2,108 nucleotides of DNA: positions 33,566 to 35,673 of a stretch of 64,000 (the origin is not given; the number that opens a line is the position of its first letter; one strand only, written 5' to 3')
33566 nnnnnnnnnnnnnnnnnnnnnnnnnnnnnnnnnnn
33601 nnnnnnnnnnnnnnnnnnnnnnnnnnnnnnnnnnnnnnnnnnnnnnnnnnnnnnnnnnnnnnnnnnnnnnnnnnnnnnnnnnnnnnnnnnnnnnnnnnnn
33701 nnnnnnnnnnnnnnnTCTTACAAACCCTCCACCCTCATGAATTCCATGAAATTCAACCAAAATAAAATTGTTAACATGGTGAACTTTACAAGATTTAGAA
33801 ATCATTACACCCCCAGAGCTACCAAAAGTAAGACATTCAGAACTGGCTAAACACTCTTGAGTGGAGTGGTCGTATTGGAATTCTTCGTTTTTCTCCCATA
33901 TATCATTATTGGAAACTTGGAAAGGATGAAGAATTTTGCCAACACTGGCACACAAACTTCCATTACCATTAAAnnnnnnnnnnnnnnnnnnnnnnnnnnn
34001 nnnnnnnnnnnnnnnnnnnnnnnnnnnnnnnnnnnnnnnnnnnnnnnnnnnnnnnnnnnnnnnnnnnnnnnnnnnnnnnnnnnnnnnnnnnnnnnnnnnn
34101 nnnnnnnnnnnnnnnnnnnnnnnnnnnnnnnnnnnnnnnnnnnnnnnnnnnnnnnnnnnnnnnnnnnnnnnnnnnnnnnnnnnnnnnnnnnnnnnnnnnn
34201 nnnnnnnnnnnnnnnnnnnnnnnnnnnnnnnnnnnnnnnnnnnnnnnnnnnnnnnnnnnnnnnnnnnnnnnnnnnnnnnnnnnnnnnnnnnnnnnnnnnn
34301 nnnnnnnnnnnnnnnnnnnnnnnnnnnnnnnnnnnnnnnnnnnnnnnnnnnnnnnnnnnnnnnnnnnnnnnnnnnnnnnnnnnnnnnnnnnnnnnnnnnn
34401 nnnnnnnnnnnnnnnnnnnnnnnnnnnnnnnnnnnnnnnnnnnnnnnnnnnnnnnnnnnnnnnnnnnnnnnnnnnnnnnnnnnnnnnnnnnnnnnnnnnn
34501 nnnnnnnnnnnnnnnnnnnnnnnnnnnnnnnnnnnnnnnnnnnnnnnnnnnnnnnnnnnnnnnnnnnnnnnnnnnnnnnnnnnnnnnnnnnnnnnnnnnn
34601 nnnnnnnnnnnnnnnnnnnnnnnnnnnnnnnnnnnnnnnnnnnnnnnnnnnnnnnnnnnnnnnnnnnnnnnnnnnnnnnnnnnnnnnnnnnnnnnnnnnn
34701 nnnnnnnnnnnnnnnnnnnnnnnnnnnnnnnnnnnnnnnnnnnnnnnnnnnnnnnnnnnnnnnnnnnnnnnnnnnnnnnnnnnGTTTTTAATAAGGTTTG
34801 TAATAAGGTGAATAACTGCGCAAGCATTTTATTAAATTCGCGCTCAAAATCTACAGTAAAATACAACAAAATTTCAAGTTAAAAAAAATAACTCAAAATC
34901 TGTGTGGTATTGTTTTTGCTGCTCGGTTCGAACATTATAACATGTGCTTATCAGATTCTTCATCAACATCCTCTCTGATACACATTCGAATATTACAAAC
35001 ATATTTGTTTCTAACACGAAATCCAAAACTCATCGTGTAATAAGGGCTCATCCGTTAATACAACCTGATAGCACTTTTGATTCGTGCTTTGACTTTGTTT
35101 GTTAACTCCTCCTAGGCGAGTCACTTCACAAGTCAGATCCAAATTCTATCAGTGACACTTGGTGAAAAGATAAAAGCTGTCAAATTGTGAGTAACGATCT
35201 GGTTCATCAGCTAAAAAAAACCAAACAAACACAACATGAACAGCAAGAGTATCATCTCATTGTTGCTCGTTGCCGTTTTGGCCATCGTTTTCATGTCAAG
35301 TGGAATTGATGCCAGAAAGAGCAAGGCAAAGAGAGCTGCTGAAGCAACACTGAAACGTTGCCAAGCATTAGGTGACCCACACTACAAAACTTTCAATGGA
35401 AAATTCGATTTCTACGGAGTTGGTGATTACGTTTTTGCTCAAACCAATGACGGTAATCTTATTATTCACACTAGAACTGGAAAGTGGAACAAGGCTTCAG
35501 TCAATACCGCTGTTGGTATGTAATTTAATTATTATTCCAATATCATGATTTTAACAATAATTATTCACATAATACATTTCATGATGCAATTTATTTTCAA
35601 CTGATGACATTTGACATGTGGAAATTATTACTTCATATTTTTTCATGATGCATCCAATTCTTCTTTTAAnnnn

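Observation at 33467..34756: Bacterial-type trypsin-like serine protease without signal peptide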

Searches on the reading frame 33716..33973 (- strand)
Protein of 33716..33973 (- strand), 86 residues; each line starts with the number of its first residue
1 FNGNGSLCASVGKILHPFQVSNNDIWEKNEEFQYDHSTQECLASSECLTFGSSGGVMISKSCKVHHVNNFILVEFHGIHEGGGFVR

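Call 64: search_solved_structures(query=A3, max_evalue=10, show_alignments=5)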
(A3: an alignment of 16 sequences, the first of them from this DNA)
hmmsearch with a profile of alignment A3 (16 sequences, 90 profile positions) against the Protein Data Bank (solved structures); distinct sequences matched with E-value up to 10: 1.
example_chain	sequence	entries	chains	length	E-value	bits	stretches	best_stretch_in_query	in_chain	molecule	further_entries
7w24_A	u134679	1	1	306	1.5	12.5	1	39-68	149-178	Probable serine protease HtrA1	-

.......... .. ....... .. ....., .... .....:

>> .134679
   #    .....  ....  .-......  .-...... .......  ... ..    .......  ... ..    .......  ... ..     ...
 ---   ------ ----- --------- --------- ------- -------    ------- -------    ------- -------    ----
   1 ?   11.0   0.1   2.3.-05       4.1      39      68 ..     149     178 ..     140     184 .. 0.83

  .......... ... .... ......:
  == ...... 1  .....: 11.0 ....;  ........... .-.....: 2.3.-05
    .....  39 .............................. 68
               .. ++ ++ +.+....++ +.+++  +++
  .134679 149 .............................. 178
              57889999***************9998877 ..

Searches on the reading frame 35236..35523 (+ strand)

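Call 16: search_protein_families(library=pfam, proteins=[window:35236-35523:+], max_evalue=0.01)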
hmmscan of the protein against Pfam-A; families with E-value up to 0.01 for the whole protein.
window:35236-35523:+ (95 aa): 1 family
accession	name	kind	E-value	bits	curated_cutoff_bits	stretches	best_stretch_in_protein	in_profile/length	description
PF00094.30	VWD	-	0.00014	22.7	22.9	1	42-86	1-50/156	von Willebrand factor type D domain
